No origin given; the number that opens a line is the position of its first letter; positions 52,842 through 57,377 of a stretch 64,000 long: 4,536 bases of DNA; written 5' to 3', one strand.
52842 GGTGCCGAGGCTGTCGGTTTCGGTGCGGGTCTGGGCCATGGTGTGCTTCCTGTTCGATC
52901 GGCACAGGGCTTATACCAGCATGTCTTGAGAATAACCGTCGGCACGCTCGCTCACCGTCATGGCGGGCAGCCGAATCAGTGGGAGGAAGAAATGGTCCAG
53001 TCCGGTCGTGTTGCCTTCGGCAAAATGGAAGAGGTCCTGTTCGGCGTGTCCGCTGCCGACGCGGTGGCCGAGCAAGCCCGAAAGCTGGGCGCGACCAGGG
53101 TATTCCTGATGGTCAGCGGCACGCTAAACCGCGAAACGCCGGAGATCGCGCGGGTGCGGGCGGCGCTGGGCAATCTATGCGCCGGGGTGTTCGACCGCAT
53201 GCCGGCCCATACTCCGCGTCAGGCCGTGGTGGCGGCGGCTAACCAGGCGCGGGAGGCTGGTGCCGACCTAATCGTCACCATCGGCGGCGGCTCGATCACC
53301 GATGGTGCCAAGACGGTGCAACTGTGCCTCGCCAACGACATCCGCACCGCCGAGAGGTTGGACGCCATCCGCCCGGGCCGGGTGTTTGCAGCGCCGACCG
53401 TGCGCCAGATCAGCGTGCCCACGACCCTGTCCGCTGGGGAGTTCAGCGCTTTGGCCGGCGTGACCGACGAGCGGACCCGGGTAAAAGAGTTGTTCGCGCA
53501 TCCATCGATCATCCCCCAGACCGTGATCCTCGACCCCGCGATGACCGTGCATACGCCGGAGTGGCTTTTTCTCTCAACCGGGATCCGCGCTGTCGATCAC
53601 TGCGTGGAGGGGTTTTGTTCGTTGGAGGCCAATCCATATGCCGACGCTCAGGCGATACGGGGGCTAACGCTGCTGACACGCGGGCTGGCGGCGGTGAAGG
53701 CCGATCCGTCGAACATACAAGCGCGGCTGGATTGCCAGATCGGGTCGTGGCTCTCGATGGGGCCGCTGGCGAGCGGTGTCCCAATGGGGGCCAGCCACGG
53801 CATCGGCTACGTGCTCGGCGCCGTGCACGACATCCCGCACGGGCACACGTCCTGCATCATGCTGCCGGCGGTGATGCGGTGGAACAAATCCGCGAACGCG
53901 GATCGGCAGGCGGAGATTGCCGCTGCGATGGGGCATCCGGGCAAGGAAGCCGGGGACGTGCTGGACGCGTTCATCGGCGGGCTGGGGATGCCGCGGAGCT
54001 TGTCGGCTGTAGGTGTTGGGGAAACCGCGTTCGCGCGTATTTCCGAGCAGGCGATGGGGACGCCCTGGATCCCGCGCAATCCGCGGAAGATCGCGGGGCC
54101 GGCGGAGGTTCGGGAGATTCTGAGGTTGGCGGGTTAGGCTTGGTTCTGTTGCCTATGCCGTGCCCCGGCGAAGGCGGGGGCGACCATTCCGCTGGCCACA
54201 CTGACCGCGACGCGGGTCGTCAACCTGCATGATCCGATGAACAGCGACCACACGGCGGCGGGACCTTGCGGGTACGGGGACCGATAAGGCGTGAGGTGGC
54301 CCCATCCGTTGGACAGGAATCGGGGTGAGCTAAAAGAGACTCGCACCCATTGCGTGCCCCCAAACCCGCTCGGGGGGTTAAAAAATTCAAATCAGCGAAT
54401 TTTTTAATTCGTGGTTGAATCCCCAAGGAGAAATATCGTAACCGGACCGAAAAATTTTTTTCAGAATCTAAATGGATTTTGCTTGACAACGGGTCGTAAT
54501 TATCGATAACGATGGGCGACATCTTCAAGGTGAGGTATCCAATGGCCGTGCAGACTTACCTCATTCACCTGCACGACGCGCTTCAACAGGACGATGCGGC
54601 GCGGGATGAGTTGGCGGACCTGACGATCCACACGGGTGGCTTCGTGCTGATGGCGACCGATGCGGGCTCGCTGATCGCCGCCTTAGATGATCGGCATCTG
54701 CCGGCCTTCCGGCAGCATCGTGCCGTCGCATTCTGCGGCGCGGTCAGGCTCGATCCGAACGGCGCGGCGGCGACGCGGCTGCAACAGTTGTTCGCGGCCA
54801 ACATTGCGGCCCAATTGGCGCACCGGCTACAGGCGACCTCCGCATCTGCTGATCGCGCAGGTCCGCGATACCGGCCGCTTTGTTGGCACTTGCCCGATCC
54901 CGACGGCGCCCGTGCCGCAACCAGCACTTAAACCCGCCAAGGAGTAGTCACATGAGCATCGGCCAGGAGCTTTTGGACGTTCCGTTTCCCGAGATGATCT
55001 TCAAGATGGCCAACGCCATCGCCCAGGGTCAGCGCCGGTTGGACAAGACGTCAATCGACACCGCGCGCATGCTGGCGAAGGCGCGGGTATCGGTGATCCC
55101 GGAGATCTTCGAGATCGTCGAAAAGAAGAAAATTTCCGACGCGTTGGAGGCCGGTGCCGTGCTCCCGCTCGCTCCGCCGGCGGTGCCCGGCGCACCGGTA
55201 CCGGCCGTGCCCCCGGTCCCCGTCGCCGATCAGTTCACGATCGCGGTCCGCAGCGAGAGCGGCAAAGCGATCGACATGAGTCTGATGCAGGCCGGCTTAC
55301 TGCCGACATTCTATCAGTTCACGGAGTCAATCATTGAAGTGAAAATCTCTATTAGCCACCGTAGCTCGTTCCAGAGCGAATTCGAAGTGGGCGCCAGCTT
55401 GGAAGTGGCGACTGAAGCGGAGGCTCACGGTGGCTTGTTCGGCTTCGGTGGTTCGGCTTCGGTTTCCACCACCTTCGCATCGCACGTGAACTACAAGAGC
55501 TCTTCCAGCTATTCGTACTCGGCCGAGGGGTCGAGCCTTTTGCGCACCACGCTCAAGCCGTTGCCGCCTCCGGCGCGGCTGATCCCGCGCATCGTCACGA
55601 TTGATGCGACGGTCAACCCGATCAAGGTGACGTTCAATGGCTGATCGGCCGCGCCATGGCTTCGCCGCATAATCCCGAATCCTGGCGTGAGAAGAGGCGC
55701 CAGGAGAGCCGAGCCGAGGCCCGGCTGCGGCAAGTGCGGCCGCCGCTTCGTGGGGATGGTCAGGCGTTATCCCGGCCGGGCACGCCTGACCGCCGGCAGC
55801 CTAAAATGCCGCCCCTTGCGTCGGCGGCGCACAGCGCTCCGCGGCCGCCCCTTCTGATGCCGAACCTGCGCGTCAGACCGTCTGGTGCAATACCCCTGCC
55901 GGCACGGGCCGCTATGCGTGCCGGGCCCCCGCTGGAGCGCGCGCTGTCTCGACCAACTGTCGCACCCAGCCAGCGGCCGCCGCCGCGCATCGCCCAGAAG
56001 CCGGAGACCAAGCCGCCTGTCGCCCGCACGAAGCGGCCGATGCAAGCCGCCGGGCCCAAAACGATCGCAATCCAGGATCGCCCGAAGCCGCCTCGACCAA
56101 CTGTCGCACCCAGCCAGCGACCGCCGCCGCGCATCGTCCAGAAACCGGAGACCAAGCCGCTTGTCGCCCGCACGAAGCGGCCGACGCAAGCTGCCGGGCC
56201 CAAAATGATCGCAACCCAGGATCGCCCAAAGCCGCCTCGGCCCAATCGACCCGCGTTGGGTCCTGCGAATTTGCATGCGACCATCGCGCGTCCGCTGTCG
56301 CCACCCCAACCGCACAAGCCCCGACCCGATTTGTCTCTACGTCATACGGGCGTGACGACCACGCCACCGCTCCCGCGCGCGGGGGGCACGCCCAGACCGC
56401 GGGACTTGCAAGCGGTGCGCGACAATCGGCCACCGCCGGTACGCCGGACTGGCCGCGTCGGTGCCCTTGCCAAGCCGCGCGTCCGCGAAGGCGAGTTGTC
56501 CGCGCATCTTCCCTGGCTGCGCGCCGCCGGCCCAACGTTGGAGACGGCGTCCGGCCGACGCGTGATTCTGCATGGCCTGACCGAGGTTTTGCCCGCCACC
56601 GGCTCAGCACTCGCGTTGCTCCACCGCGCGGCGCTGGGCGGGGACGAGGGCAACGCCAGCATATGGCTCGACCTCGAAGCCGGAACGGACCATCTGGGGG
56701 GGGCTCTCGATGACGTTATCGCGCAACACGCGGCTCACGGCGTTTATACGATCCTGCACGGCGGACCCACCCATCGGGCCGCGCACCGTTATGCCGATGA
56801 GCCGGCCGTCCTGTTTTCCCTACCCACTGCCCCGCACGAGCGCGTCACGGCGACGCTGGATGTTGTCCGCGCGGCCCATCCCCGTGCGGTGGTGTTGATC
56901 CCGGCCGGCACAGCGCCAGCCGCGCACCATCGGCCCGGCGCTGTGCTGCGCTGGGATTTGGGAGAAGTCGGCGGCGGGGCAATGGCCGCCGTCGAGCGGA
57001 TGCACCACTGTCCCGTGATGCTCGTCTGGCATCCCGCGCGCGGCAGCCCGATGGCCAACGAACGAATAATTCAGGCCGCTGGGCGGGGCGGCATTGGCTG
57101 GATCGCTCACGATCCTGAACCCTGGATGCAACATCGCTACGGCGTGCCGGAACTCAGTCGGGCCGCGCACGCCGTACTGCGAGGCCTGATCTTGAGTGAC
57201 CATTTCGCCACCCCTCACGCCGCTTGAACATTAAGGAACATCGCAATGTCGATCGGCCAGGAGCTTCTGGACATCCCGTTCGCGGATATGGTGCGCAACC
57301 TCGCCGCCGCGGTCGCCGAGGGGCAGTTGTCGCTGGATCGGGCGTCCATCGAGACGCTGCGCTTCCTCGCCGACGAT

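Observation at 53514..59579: Island bracketed by a direct duplication of the 3' part of the Fe-ADH gene, with no integrase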

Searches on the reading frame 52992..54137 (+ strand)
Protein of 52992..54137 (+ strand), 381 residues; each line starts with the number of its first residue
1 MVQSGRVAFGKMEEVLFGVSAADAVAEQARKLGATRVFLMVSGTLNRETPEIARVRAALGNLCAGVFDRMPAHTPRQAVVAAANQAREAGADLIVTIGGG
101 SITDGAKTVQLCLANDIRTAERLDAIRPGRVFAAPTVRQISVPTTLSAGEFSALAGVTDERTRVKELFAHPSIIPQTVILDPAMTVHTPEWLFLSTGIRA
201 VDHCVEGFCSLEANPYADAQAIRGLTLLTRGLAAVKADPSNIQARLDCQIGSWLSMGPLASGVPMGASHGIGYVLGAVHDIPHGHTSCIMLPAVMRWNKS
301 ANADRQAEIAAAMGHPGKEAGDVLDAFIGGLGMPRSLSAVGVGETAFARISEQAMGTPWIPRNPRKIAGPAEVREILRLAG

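Call 5: search_protein_families(library=pfam, proteins=[window:52995-54137:+], max_evalue=0.01)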
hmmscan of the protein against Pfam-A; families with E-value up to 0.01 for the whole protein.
window:52995-54137:+ (380 aa): 3 families
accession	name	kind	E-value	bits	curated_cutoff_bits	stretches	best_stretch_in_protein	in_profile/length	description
PF25137.1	ADH_Fe_C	-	1.8e-31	109.8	27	1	194-377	3-191/194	Fe-containing alcohol dehydrogenase family, C-terminal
PF00465.25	Fe-ADH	-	8.3e-30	104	31.3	1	13-181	3-168/168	Iron-containing alcohol dehydrogenase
PF13685.12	Fe-ADH_2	-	2.2e-06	28.2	28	1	17-108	3-93/149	Iron-containing alcohol dehydrogenase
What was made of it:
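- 52992..54137 (+): Intact Fe-dependent alcohol dehydrogenase gene (381 aa). Pfam Fe-ADH plus ADH_Fe_C (call 5).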

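Call 6: search_protein_families(library=ncbifam, proteins=[window:52995-54137:+], max_evalue=0.01)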
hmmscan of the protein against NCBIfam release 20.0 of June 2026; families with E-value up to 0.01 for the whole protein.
window:52995-54137:+ (380 aa): 15 families
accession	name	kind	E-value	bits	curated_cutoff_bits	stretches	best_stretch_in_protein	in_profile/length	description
NF058672.1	4HyButDHCUPNE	equivalog_domain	5.8e-48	164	500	1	13-376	9-374/378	4-hydroxybutyrate dehydrogenase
NF041833.1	Fe_ADH_ErcA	equivalog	4e-47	161.1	550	1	12-375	9-377/382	alcohol dehydrogenase-like regulatory protein ErcA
TIGR02638.1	lactal_redase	equivalog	9.2e-46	156.3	523.15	1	14-367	10-371/379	lactaldehyde reductase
NF007911.0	PRK10624.1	equivalog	1.9e-40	139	537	1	14-374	11-376/382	lactaldehyde reductase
TIGR03405.1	Phn_Fe-ADH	equivalog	1e-38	133.1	423.7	1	22-354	12-344/355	iron-containing alcohol dehydrogenase PsrA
NF011998.0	PRK15454.1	equivalog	2.6e-35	121.9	556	1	14-365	30-381/395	ethanolamine utilization ethanol dehydrogenase EutG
NF053866.1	CholDhdGbsBBac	equivalog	4.4e-34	117.8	550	1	14-367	18-379/392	choline dehydrogenase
NF010378.0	PRK13805.1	equivalog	5.1e-33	113.9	951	1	32-307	481-766/872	bifunctional acetaldehyde-CoA/alcohol dehydrogenase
NF050025.1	SulfAcetaldRedSarD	equivalog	2.6e-32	112.1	700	1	10-366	7-372/385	sulfoacetaldehyde reductase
NF007363.0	PRK09860.1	equivalog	9.6e-29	100.7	581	1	28-315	26-310/383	L-threonine dehydrogenase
TIGR04266.1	NDMA_methanol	equivalog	1.5e-21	76.7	625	1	11-318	16-324/420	NDMA-dependent methanol dehydrogenase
NF011717.0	PRK15138.1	equivalog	2e-16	60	645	1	13-302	11-301/387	alcohol dehydrogenase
NF041822.1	daptide_DH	equivalog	5.1e-11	42.1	300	1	51-230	17-202/363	daptide-type RiPP biosynthesis dehydogenase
NF006941.0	PRK09423.1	subfamily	4.6e-05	22.4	336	1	19-113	16-108/367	glycerol dehydrogenase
NF002022.0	PRK00843.1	equivalog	4.9e-05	22.5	413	1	13-109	13-107/350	NAD(P)-dependent glycerol-1-phosphate dehydrogenase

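Call 10: find_related_loci(query=window:52995-54137:+, collection=genome_contigs, flank=10000)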
Query window:52995-54137:+ (380 aa) in genome_contigs; peptide patterns used: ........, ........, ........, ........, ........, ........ (x = any residue, [..] = any of these).
291 stretches matched a pattern; 238 encode a relative of the query (tblastn E <= 1e-3); the best 80 are kept; 80 distinct loci.
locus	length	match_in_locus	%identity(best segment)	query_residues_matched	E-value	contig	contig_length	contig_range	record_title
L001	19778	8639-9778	93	1-380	0e+0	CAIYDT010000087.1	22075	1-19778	MAG: uncultured Acetobacteraceae bacterium isolate KR_bin-0961 genome assembly, contig: bin-0961:087/285, whole genome s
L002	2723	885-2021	88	1-379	0e+0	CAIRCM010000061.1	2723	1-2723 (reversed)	MAG: uncultured Acetobacteraceae bacterium isolate Umea_bin-06648 genome assembly, contig: bin-06648:061/231, whole geno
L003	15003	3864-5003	91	1-379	0e+0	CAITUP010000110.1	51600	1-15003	MAG: uncultured Acetobacteraceae bacterium isolate VK_bin-0718 genome assembly, contig: bin-0718:110/170, whole genome s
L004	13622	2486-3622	87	1-379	0e+0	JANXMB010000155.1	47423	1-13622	MAG: Acetobacteraceae bacterium isolate 336R_concoct_378_sub 336R_k141_1154102, whole genome shotgun sequence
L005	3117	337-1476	88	1-379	0e+0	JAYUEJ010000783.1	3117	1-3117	MAG: Rhodopila sp. isolate GFS_7458 GFS_7458_782, whole genome shotgun sequence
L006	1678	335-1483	87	1-379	0e+0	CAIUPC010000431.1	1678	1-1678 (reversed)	MAG: uncultured Acetobacteraceae bacterium isolate VK_bin-0268 genome assembly, contig: bin-0268:431/922, whole genome s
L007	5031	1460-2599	88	1-379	0e+0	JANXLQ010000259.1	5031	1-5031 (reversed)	MAG: Rhodopila sp. isolate 336R_concoct_202_sub 336R_k141_434648, whole genome shotgun sequence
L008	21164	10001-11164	82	1-379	0e+0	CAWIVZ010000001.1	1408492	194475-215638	MAG: uncultured Alphaproteobacteria bacterium isolate MFD01872.bin.2.226 genome assembly, contig: contig_101198, whole g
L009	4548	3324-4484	83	2-379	0e+0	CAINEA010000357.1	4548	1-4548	MAG: uncultured Acetobacteraceae bacterium isolate KR_bin-3349 genome assembly, contig: bin-3349:0357/1081, whole genome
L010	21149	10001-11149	87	1-379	0e+0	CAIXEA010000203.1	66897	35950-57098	MAG: uncultured Acetobacteraceae bacterium isolate Umea2p1_bin-0969 genome assembly, contig: bin-0969:203/241, whole gen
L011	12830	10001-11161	82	2-379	0e+0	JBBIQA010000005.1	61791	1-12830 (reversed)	MAG: Rhodospirillales bacterium isolate PFF170222_bin_315 NODE_417_length_61791_cov_8.208630, whole genome shotgun seque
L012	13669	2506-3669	76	1-379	0e+0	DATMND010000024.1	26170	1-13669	MAG TPA_asm: Acetobacteraceae bacterium isolate SMAG_U12841 k141_2870844, whole genome shotgun sequence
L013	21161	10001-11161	75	2-379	0e+0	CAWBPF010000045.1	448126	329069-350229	MAG: uncultured Alphaproteobacteria bacterium isolate MFD09671.bin.2.115 genome assembly, contig: contig_9249, whole gen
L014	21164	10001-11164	76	1-379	0e+0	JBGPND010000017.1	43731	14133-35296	MAG: Acetobacteraceae bacterium isolate OBJ_0618_7090110_222 k141_5646490_length_43731_cov_24.7689, whole genome shotgun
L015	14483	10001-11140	77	2-379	0e+0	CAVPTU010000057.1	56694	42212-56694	MAG: uncultured Alphaproteobacteria bacterium isolate MFD09286.bin.2.171 genome assembly, contig: contig_70286, whole ge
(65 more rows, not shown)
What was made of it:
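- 52992..54137 (+): It is 93% aa identical to L001 (call 10).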

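Call 64: find_encoding_contigs(protein=window:52992-54137:+, flank=8000, max_places=10)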
Protein window:52992-54137:+ (381 aa): no gene with exactly this product is on record in the collection.

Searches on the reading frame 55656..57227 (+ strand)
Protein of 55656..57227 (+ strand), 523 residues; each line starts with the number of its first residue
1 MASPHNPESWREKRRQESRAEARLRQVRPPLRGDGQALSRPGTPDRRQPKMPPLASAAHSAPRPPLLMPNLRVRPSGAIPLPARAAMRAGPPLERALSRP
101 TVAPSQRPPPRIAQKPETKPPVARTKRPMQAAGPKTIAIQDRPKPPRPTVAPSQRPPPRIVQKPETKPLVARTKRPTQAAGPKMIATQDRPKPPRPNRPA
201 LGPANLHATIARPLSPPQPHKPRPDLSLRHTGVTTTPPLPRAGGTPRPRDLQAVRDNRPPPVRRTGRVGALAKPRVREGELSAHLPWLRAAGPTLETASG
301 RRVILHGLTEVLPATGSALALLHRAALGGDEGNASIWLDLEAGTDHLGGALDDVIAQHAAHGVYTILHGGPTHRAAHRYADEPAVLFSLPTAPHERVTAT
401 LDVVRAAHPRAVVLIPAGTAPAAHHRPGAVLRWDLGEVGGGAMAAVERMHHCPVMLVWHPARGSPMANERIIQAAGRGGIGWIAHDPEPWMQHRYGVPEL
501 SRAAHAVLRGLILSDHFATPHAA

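Call 5: search_protein_families(library=pfam, proteins=[window:55656-57227:+], max_evalue=0.01)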
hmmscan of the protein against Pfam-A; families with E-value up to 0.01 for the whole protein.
window:55656-57227:+ (523 aa): 0 families

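Call 6: search_protein_families(library=ncbifam, proteins=[window:55656-57227:+], max_evalue=0.01)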
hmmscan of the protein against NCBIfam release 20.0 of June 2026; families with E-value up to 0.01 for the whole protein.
window:55656-57227:+ (523 aa): 0 families

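Call 7: search_protein_families(library=phrogs, proteins=[window:55656-57227:+], max_evalue=0.1)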
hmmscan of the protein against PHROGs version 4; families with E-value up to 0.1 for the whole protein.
window:55656-57227:+ (523 aa): 0 families

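Call 8: search_protein_families(library=padloc, proteins=[window:55656-57227:+], max_evalue=0.1)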
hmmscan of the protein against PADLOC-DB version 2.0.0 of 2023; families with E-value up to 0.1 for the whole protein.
window:55656-57227:+ (523 aa): 0 families

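Call 37: search_solved_structures(query=window:55656-57227:+, max_evalue=1)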
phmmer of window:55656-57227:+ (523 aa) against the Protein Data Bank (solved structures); distinct sequences matched with E-value up to 1: 0.

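Call 47: find_homologous_proteins(query=window:55656-57227:+, max_evalue=0.001)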
Query window:55656-57227:+ (523 aa): 1 proteins with E <= 0.001 among 8000 candidates.
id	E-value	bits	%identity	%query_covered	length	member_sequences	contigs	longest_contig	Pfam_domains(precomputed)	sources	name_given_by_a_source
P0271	0.0e+0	1066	94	100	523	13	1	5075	-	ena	-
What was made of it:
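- Tried and rejected: Full-length o3 homolog search: swamped by Pro-rich words (call 47).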
